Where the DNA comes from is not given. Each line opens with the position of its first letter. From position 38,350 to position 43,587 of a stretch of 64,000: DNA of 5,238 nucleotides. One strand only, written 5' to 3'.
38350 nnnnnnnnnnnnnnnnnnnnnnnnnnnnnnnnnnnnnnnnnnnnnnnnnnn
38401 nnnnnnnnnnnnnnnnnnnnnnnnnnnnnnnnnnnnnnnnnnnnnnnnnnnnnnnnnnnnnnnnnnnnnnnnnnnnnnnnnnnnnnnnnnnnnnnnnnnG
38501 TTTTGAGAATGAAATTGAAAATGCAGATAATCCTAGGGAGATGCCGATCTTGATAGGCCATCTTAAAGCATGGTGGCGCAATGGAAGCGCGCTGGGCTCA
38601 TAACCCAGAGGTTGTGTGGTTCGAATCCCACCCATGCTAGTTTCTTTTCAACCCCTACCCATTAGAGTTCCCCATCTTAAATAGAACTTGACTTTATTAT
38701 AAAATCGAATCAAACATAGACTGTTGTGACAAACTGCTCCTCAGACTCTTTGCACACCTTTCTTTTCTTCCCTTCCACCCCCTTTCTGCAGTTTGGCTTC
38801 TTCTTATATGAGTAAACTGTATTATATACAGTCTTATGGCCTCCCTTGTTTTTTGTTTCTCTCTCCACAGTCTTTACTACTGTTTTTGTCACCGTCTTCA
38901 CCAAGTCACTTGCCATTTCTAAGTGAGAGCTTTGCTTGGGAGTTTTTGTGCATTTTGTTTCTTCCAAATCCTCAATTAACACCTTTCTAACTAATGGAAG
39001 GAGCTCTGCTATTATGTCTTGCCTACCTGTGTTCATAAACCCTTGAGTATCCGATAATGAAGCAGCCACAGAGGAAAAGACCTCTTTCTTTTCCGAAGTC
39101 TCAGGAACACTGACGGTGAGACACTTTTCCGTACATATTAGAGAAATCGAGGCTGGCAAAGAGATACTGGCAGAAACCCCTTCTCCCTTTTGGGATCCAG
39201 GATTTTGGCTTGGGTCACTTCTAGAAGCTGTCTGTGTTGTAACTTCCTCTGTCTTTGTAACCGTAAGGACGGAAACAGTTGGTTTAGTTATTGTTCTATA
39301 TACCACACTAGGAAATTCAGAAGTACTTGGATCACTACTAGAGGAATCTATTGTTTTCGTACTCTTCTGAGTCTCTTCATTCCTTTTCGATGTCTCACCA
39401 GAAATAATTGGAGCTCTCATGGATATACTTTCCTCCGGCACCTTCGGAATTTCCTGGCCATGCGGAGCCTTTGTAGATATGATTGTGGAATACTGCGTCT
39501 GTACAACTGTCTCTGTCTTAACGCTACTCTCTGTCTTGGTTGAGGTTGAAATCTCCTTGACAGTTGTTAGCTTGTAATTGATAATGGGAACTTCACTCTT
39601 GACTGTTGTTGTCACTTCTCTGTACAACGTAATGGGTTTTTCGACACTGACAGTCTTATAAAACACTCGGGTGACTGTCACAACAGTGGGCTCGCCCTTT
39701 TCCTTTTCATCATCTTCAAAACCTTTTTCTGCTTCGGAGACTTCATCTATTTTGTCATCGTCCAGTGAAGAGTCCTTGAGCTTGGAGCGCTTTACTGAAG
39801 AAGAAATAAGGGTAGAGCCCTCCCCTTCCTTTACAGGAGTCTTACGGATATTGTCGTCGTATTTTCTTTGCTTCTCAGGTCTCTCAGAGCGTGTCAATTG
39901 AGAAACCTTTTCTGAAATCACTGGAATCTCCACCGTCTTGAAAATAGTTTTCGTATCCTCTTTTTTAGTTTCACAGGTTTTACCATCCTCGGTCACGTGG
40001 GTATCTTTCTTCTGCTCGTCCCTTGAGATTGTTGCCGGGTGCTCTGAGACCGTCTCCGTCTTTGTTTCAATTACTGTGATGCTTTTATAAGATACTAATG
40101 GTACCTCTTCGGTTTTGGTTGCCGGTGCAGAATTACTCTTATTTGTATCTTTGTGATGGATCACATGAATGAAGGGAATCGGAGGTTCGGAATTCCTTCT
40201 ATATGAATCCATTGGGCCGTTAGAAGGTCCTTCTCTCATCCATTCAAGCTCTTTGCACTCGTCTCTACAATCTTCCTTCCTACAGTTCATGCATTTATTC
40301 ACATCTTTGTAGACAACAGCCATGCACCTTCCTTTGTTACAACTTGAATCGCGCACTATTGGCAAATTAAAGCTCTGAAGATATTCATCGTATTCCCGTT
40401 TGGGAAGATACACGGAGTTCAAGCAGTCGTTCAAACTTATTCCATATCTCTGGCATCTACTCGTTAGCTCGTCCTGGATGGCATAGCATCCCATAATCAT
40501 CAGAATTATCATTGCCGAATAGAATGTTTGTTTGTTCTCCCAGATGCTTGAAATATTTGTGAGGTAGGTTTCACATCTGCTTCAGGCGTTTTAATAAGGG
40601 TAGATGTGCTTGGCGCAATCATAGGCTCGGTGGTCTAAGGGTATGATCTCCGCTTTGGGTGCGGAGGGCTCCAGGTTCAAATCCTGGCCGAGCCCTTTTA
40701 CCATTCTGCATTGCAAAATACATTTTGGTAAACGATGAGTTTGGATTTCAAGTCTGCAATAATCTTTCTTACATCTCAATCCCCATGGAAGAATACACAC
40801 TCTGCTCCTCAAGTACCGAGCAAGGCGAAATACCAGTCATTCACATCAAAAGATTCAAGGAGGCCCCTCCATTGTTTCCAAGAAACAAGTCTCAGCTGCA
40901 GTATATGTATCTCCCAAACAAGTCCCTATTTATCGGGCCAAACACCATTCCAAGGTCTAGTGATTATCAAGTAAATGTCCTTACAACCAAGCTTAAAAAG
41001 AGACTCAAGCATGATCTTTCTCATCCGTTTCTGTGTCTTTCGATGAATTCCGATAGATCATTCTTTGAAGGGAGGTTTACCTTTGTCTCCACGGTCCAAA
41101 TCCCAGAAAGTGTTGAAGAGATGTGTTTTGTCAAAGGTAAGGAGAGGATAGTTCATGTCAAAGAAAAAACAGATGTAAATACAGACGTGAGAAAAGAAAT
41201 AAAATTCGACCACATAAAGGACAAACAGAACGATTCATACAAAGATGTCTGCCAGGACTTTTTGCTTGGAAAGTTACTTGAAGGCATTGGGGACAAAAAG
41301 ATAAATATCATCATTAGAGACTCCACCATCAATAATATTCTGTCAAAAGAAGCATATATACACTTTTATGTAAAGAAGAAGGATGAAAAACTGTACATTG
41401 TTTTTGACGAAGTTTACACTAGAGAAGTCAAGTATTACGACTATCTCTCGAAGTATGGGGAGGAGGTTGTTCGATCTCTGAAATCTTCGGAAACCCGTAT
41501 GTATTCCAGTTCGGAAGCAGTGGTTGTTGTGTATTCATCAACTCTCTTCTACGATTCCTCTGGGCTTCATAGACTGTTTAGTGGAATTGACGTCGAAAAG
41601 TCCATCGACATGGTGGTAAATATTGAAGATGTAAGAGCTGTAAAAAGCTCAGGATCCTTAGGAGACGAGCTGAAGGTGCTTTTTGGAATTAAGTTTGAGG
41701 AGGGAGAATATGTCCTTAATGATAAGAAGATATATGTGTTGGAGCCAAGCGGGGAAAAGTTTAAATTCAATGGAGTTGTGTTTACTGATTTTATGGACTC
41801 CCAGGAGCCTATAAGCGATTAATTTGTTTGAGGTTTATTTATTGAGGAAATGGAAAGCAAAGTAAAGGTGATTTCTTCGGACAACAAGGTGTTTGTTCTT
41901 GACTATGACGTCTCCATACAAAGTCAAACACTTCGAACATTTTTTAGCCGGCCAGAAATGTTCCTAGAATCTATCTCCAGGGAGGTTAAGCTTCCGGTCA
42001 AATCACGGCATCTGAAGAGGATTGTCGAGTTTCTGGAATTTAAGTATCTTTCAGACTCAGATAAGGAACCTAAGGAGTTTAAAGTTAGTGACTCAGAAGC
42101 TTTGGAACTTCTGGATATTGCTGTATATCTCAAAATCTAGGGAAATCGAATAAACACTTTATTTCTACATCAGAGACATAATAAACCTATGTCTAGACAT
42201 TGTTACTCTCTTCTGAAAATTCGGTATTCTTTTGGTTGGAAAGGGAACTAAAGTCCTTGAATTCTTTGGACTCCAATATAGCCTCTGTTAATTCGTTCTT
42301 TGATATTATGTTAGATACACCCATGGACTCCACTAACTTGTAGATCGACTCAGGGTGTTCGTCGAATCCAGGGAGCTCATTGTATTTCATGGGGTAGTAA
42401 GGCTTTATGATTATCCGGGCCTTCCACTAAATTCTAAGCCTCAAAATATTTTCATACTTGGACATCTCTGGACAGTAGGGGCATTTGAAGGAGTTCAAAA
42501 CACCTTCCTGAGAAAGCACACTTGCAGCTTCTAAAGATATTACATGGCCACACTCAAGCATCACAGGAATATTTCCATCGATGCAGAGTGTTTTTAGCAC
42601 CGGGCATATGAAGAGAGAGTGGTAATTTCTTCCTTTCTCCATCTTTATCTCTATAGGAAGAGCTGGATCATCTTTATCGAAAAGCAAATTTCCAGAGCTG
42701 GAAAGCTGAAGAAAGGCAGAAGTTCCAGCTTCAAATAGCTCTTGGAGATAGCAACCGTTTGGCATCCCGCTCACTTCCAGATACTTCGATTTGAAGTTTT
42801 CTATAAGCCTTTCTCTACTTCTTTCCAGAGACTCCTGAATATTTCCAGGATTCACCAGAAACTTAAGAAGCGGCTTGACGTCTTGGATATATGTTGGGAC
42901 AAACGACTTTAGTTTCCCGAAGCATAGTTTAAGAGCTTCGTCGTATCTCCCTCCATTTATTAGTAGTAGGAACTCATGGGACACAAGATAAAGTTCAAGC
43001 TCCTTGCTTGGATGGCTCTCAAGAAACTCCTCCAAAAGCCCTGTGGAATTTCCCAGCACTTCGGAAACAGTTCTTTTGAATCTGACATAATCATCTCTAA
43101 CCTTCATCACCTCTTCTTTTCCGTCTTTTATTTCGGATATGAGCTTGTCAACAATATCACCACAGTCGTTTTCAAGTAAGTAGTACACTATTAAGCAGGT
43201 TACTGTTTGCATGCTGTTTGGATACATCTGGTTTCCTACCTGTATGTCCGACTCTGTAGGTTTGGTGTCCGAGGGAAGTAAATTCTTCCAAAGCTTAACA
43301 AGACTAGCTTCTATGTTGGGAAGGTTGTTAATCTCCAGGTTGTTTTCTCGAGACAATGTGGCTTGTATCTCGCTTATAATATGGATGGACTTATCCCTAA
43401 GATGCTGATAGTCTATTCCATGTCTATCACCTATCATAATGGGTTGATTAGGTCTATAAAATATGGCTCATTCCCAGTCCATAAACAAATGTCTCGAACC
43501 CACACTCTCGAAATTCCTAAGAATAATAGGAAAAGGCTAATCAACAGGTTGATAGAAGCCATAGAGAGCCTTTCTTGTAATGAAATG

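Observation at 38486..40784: Secreted Cys/Thr/Ser-rich protein bracketed by two tRNA genes; both tRNAs create false ORF extensions in the ORF track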

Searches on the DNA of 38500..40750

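Call 79: search_rna_families(source=window, start=38500, end=40750, threshold=gathering, show_alignments=2)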
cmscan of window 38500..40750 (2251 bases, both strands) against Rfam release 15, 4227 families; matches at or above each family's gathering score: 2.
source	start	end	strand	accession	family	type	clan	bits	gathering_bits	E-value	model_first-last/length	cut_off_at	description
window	38567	38639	+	RF00005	tRNA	Gene; tRNA;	CL00001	67.9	29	4.2e-14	1-71/71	no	tRNA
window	40624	40695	+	RF00005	tRNA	Gene; tRNA;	CL00001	54.3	29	2.3e-10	1-71/71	no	tRNA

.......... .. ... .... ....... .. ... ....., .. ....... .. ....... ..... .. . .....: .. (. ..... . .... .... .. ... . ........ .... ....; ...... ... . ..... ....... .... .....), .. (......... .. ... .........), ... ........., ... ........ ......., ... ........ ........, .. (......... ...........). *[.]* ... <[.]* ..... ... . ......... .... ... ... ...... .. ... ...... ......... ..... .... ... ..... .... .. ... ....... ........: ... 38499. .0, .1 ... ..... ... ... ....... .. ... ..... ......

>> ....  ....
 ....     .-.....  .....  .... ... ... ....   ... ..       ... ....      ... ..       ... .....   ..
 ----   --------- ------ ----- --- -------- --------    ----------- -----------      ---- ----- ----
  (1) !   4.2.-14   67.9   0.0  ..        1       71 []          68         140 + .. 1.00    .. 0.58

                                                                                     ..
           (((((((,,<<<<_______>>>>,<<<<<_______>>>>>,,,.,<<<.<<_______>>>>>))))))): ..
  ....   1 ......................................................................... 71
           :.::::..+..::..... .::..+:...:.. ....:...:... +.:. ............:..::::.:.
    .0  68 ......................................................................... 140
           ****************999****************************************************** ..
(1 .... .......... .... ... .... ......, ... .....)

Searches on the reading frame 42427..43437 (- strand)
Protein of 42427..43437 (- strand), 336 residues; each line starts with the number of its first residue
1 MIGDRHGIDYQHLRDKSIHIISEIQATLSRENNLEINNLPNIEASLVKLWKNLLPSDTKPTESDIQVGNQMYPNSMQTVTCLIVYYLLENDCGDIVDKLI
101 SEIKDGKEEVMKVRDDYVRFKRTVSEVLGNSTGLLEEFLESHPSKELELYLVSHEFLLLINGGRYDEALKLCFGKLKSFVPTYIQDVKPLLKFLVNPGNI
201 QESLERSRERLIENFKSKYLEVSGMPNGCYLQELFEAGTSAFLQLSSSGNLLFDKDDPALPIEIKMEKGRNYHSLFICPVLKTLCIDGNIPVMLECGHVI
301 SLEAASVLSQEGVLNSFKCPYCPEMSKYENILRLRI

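Call 15: search_protein_families(library=pfam, proteins=[window:42427-43437:-], max_evalue=0.01)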
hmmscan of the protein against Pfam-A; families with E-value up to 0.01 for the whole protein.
window:42427-43437:- (336 aa): 2 families
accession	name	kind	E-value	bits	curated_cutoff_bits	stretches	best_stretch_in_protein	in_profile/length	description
PF10607.14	CTLH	-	7.1e-05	23.4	26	1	144-243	35-143/146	CTLH/CRA C-terminal to LisH motif domain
PF15227.12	zf-C3HC4_4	-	0.0016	18.9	30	1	291-322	11-42/42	zinc finger of C3HC4-type, RING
